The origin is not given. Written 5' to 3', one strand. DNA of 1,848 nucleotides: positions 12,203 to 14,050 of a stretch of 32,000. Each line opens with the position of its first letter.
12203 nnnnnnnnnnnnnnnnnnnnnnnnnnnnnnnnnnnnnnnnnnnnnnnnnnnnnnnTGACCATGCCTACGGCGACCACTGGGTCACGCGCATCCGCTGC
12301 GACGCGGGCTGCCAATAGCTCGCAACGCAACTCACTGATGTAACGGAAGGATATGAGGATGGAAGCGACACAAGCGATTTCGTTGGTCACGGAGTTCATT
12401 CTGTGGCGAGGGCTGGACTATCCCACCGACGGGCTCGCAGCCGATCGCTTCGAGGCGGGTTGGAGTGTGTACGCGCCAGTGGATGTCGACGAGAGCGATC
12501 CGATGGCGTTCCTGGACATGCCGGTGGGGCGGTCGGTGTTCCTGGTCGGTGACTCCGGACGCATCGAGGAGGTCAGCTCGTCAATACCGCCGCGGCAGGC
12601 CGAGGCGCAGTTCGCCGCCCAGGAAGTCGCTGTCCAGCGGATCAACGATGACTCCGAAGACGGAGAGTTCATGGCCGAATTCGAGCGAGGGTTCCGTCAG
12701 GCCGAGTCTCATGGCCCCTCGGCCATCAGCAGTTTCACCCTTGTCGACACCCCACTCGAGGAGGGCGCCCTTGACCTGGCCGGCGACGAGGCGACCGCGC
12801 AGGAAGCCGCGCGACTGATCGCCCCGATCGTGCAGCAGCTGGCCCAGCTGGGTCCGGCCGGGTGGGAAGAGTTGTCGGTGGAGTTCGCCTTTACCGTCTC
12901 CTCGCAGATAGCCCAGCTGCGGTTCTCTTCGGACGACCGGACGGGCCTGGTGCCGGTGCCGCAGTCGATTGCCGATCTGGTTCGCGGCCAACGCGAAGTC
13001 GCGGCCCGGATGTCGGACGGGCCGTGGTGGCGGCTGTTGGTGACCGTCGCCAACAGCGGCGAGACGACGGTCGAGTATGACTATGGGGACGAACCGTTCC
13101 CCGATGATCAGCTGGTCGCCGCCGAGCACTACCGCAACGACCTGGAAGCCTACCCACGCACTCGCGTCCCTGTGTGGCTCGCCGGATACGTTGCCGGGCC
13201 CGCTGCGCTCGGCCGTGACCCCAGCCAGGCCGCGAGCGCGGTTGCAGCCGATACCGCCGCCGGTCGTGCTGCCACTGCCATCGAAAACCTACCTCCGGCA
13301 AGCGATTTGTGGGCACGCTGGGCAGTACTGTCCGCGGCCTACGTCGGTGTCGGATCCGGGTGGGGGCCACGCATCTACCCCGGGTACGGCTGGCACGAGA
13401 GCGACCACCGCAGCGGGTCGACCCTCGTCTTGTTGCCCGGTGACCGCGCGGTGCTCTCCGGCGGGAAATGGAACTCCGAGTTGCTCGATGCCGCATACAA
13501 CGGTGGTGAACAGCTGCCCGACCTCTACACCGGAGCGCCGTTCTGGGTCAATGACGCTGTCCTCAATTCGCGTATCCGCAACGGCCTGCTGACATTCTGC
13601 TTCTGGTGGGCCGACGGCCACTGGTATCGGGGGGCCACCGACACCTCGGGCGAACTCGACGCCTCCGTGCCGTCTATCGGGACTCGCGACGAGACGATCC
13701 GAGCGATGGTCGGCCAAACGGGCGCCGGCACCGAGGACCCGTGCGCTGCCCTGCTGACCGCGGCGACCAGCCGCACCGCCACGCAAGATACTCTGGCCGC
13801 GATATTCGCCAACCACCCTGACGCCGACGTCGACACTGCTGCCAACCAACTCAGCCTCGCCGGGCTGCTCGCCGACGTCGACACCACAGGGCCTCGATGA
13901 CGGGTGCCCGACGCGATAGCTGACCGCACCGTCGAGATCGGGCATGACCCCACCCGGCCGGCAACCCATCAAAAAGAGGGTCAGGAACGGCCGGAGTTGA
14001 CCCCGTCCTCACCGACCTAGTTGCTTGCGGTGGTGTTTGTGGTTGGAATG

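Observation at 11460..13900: Three co-directional ORFs directly 3' of the toxin: candidate immunity cassette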

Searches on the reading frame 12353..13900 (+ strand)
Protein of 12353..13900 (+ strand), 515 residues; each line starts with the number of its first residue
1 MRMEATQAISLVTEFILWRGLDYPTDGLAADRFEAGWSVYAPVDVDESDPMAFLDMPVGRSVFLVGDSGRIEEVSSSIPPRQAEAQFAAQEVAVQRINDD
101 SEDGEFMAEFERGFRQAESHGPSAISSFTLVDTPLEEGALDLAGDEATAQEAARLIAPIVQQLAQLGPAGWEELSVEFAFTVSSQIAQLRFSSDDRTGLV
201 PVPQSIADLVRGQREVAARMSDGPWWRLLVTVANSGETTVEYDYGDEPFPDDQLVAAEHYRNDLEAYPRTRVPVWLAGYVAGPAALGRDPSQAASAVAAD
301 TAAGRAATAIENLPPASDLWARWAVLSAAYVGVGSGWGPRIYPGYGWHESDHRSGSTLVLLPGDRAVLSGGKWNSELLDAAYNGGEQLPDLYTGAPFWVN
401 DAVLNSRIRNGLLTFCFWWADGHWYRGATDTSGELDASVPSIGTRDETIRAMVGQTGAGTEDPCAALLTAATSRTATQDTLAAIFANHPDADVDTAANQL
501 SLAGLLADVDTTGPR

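Call 7: search_protein_families(library=pfam, proteins=[window:12353-13897:+], max_evalue=1)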
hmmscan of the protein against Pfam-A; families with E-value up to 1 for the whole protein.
window:12353-13897:+ (515 aa): 1 family
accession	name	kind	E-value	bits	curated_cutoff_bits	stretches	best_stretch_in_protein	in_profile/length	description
PF25765.1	PLK4_bind_CEP192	-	0.41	10.6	22.7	0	229-254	3-28/44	CEP192, PLK4 binding region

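Call 9: search_protein_families(library=ncbifam, proteins=[window:12353-13897:+], max_evalue=1)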
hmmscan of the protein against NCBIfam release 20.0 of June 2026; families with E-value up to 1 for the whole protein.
window:12353-13897:+ (515 aa): 0 families

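Call 12: find_encoding_contigs(protein=window:12353-13900:+, flank=10000, max_places=10)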
Protein window:12353-13900:+ (515 aa): no gene with exactly this product is on record in the collection.

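Call 14: find_homologous_proteins(query=window:12359-13897:+, max_evalue=0.001)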
Query window:12359-13897:+ (513 aa): 745 proteins with E <= 0.001 among 8000 candidates; the best 120 are listed.
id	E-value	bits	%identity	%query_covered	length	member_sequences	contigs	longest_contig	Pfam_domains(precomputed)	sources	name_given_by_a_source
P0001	0.0e+0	1148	100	100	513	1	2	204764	-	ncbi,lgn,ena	-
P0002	5.6e-258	875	77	99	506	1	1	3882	-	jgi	jgi:hypothetical protein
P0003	1.4e-255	867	78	98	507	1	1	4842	-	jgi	jgi:hypothetical protein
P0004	1.1e-252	858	76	98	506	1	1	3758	-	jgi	jgi:hypothetical protein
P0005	2.3e-249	847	75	98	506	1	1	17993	-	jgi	jgi:hypothetical protein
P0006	5.0e-247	839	76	98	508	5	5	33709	-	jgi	jgi:hypothetical protein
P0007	7.5e-247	838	75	98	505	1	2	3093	-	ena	-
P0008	1.6e-246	837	76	98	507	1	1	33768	-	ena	-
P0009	2.0e-246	837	75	98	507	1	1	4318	-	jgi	jgi:hypothetical protein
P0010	9.0e-246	835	75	98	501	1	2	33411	-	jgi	jgi:hypothetical protein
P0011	2.2e-245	834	74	98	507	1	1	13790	-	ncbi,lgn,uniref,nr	ncbi:hypothetical protein [Mycobacterium sp.]|uniref:hypothetical protein n=1 Tax=Mycobacterium sp. 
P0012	3.9e-245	833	76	98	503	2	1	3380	-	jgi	-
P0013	6.1e-245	832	75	98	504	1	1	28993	-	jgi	jgi:hypothetical protein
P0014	7.0e-245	832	74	98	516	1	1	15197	-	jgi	jgi:hypothetical protein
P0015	1.5e-243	827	74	98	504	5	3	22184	-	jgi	jgi:hypothetical protein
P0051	1.1e-230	785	71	98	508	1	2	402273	-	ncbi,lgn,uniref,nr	ncbi:hypothetical protein [Mycolicibacterium flavescens]|uniref:Uncharacterized protein n=1 Tax=Myco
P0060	1.3e-228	778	71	98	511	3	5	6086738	-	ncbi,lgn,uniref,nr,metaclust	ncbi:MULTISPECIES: hypothetical protein [Mycolicibacterium]|uniref:Uncharacterized protein n=1 Tax=M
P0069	1.6e-227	775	72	98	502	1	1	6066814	-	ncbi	ncbi:hypothetical protein [Mycobacterium sp. MMS18-G62]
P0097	1.9e-221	755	69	98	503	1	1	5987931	-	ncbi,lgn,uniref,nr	ncbi:hypothetical protein SAMN04489835_4559 [Mycolicibacterium rutilum]|uniref:Uncharacterized prote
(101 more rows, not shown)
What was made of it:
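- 12359..13900 (+): ORF3 (513 aa; an alternative ATG lies at 12353), a conserved four-domain protein with one EsaG/DUF600-like domain. More than 745 homologues at ~65-78% identity, in Mycolicibacterium/Mycobacterium where a source names them (call 14).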

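Call 15: find_encoding_contigs(protein=P0060, flank=10000, max_places=3)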
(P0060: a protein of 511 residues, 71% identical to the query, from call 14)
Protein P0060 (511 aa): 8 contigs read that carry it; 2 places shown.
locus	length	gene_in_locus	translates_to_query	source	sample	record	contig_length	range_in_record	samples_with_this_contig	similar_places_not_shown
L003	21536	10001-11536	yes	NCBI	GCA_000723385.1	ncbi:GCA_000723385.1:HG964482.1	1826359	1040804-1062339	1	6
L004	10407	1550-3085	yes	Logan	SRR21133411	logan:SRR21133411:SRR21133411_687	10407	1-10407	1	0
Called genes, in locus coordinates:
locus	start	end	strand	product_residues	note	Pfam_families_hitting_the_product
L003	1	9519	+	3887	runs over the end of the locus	PF06259:Abhydrolase_8, PF00583:Acetyltransf_1 (faint), PF15644:Gln_amidase (weak), PF06259:Abhydrolase_8, PF15644:Gln_amidase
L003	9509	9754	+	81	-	PF23720:DUF7161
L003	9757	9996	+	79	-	-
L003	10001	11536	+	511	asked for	-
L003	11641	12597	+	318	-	PF25547:WXG100_2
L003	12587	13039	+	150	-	PF02575:YbaB_DNA_bd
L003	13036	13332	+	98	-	-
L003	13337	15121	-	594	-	-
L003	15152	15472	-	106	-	-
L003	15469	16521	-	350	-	PF08541:ACP_syn_III_C (weak)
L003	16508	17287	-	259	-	PF14011:ESX-1_EspG (weak)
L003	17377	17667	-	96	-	-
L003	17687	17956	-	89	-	PF06013:WXG100 (weak)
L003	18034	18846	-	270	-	PF14011:ESX-1_EspG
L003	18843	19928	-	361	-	PF00823:PPE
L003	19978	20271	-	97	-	PF00934:PE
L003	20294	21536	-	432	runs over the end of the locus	-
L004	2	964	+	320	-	?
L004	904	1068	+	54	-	-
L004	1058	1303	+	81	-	PF23720:DUF7161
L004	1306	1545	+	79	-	-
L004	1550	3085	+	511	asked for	-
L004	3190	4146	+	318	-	PF25547:WXG100_2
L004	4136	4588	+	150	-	PF02575:YbaB_DNA_bd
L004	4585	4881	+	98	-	-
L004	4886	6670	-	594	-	-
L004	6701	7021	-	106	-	-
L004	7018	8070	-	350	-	PF08541:ACP_syn_III_C (weak)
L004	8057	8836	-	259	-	PF14011:ESX-1_EspG (weak)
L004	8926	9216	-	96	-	-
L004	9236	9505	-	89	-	PF06013:WXG100 (weak)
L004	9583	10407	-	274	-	?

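Call 16: find_encoding_contigs(protein=P0097, flank=10000, max_places=2)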
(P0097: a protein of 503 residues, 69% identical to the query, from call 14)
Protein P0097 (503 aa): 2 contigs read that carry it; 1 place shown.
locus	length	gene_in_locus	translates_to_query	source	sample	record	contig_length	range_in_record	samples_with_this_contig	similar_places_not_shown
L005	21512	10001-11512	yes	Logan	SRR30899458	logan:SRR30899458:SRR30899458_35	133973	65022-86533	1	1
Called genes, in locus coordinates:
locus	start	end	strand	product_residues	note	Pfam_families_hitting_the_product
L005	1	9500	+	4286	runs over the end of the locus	PF25547:WXG100_2, PF06259:Abhydrolase_8, PF15644:Gln_amidase, PF03009:GDPD, PF06259:Abhydrolase_8, PF15644:Gln_amidase (weak)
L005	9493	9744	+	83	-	PF23720:DUF7161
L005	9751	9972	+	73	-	-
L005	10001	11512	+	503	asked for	-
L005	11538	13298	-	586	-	-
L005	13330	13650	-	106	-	-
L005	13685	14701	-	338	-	PF08545:ACP_syn_III (faint), PF08541:ACP_syn_III_C (weak)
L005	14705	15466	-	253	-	PF14011:ESX-1_EspG (weak)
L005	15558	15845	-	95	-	-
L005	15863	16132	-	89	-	-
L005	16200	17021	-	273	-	PF14011:ESX-1_EspG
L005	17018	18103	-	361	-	PF00823:PPE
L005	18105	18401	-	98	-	PF00934:PE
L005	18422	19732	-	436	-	-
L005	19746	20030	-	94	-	-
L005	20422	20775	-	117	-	PF02575:YbaB_DNA_bd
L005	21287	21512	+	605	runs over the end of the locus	PF21545:T7SS_EccA1_N, PF14559:TPR_19 (faint), PF00004:AAA, PF17866:AAA_lid_6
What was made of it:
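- On Polymorphic toxin-immunity system: The L005 orthologue has an N-terminal WXG100_2 domain (call 16).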

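Call 19: search_protein_families(library=pfam, proteins=[L003:9509-9751:+, L003:9757-9993:+, L005:9493-9741:+, L005:9751-9969:+, L003:8299-9516:+, L005:8298-9497:+], max_evalue=1)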
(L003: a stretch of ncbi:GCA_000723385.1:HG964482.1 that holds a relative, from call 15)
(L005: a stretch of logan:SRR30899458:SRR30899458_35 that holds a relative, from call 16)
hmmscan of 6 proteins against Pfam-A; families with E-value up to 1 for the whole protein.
L003:9509-9751:+ (81 aa): 1 family
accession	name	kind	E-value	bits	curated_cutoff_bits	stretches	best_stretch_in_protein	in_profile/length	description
PF23720.1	DUF7161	-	1.3e-36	124.8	27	1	7-78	1-72/72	Family of unknown function (DUF7161)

L003:9757-9993:+ (79 aa): 2 families
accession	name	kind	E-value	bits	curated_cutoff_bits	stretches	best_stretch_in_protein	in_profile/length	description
PF14818.11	SOGA1-2-like_CC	-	0.0026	18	26.6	0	47-76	14-43/54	SOGA 1/2-like, coiled-coil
PF18882.5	DUF5647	-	0.031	14.5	27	1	15-61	8-57/79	Family of unknown function (DUF5647)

L005:9493-9741:+ (83 aa): 2 families
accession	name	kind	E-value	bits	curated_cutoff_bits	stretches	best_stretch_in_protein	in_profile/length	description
PF23720.1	DUF7161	-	2.6e-36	123.8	27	1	9-80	1-72/72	Family of unknown function (DUF7161)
PF01938.26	TRAM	-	0.15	12.4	21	1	18-53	4-38/61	TRAM domain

L005:9751-9969:+ (73 aa): 0 families

L003:8299-9516:+ (406 aa): 9 families
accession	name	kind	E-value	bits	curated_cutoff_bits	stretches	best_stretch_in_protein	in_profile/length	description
PF13040.11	Fur_reg_FbpB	-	0.0085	16.1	25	0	337-348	5-16/39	Fur-regulated basic protein B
PF16809.10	NleF_casp_inhib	-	0.0086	16.6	24.1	1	280-368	31-116/145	NleF caspase inhibitor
PF02641.20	DUF190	-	0.026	15.3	23.4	0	228-271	12-55/97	Uncharacterized ACR, COG1993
PF24901.1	HTH_MCM7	-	0.17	12.2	26.5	0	270-298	18-46/76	DNA replication licensing factor MCM7, winged helix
PF15956.11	DUF4760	-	0.2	12.2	25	0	212-264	17-69/141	Domain of unknown function (DUF4760)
PF04102.17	SlyX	-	0.23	12.5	30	0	70-115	13-58/67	SlyX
PF18216.6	N_formyltrans_C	-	0.24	11.5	25.8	0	259-285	25-51/52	N-formyltransferase dimerization C-terminal domain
PF21982.2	RecX_HTH1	-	0.47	10.9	26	0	287-306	17-36/40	RecX, first three-helix domain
PF17944.6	Arg_decarbox_C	-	0.51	11.3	23.3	0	77-109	17-50/51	Arginine decarboxylase C-terminal helical extension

L005:8298-9497:+ (400 aa): 6 families
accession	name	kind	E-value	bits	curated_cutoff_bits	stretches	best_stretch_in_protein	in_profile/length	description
PF02353.26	CMAS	-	0.00048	20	27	0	64-127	190-254/273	Mycolic acid cyclopropane synthetase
PF23153.1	Aip3p_Bud6_N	-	0.0012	19.5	27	0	259-312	20-73/109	Aip3p/Bud6 N-terminal domain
PF24675.1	NpmA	-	0.0075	16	60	0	174-223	161-211/214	16S rRNA (adenine(1408)-N(1))-methyltransferase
PF17944.6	Arg_decarbox_C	-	0.053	14.5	23.3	0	255-283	26-47/51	Arginine decarboxylase C-terminal helical extension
PF22655.1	SpoU_sub_bind_like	-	0.1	13.6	27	0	195-224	43-72/90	SpoU L30e-like domain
PF13293.11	DUF4074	-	0.12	12.9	22.3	0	324-348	32-56/63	Domain of unknown function (DUF4074)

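Call 60: search_solved_structures(query=A3, max_evalue=10)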
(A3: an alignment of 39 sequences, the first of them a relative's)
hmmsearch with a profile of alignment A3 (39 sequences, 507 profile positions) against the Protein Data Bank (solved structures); distinct sequences matched with E-value up to 10: 5.
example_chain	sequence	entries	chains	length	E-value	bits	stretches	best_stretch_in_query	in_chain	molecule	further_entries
4rep_A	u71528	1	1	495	0.13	14.1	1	387-477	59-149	Gamma-carotene desaturase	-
5lqx_V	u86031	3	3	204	0.8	11.6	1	57-193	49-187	ATP synthase subunit b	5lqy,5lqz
2pmz_F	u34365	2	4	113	0.81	11.5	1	426-484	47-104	DNA-directed RNA polymerase subunit F | DNA-directed RNA polymerase, subunit F (RpoF)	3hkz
5h78_A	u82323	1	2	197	4.7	9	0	95-199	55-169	cAMP-dependent protein kinase type II-alpha regulatory subunit,DHR14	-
5cwh_A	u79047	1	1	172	7.6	8.3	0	98-191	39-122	Designed helical repeat protein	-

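Call 67: find_encoding_contigs(protein=P0069, flank=10000, max_places=2)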
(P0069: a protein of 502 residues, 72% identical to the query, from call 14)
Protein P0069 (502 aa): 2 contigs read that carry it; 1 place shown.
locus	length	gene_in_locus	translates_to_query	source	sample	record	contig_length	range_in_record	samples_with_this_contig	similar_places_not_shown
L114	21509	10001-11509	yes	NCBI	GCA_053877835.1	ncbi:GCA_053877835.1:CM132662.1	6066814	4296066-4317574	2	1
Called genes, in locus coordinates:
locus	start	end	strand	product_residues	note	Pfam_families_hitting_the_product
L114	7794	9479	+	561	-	PF15644:Gln_amidase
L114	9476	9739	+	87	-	PF23720:DUF7161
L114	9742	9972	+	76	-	-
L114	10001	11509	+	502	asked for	-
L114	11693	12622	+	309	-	PF25547:WXG100_2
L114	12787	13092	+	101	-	-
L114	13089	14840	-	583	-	-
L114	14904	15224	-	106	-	-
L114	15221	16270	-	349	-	PF08541:ACP_syn_III_C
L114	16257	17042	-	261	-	PF14011:ESX-1_EspG (weak)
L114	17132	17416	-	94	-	-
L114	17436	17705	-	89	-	PF06013:WXG100 (weak)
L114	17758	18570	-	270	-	PF14011:ESX-1_EspG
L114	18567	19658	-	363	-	PF00823:PPE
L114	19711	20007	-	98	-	PF00934:PE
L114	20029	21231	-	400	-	-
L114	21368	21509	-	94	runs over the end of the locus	-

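Call 68: find_encoding_contigs(protein=P0051, flank=10000, max_places=2)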
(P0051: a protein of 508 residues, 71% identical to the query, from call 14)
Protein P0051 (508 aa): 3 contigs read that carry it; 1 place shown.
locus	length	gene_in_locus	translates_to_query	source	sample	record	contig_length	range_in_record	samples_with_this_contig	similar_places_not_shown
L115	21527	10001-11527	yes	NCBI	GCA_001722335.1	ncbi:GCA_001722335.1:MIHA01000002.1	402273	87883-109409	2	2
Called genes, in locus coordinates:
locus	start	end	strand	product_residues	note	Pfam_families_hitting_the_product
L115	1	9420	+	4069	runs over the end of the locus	-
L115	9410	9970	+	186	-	-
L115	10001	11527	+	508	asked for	-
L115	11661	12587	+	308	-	PF25547:WXG100_2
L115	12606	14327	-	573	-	-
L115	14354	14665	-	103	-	-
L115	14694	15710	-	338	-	PF08541:ACP_syn_III_C (weak)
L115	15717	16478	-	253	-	PF14011:ESX-1_EspG (weak)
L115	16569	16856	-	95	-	-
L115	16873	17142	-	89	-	-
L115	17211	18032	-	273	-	PF14011:ESX-1_EspG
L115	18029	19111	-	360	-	PF00823:PPE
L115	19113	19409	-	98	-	PF00934:PE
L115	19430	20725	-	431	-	-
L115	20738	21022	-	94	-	-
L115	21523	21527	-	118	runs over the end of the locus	PF02575:YbaB_DNA_bd (weak)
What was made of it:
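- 12359..13900 (+): It is syntenic after the variable cassette in L003/L004, L005, L114 and L115 (calls 15, 16, 67, 68).
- ORF3 stays ~70% identical whatever the C-terminus type (calls 14-16, 67, 68). The gap is only 4-30 nt in L003, L005, L114 and L115 (calls 15, 16, 67, 68).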

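Call 70: predict_structure(alignment_id=A3)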
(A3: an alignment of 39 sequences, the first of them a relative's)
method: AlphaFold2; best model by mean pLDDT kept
length: 513 residues; sequences in the alignment: 39
mean_pLDDT: 69.5   pTM: 0.50
mean pLDDT of the five models: 69.5, 67.6, 67.0, 61.9, 61.2
residues with pLDDT >= 90: 84; 70-90: 200; 50-70: 125; < 50: 104
segments of 3 or more residues with pLDDT < 50: 46-57, 93-141, 243-250, 269-284, 403-410, 508-513
pLDDT, mean of each block of 10 residues (from residue 1): 84 75 82 83 48 50 81 65 75 43 43 39 30 29 68 80 68 69 55 60 77 75 74 72 46 58 58 45 58 84 87 90 94 82 70 71 79 63 67 80 46 79 82 62 91 95 97 95 94 92 69 31
secondary structure, 60 per line:
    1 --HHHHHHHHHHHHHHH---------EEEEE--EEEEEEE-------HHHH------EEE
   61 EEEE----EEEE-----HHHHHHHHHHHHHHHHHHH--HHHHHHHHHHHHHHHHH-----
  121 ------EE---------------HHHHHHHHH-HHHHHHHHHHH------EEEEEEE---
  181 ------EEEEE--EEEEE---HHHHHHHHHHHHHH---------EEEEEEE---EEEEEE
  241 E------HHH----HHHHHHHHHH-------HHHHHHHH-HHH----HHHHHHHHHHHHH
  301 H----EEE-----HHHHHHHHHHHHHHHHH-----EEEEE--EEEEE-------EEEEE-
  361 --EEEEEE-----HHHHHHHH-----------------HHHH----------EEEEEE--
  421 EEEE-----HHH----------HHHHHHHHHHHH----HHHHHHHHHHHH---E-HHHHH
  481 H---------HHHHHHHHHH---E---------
elements in order: H3-17 E27-31 E34-40 H48-51 E58-64 E69-72 H78-96 H99-115 H144-152 H154-164 E171-177 E187-191 E194-198 H202-215 E225-231 E235-241 H255-264 H272-279 H288-301 E306-308 H314-330 E336-340 E343-347 E355-359 E363-368 H374-381 H399-402 E413-418 E421-424 H443-454 H459-470 H476-481 H491-500
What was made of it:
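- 12359..13900 (+): The AF2 model has pLDDT 69.5 (call 70).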
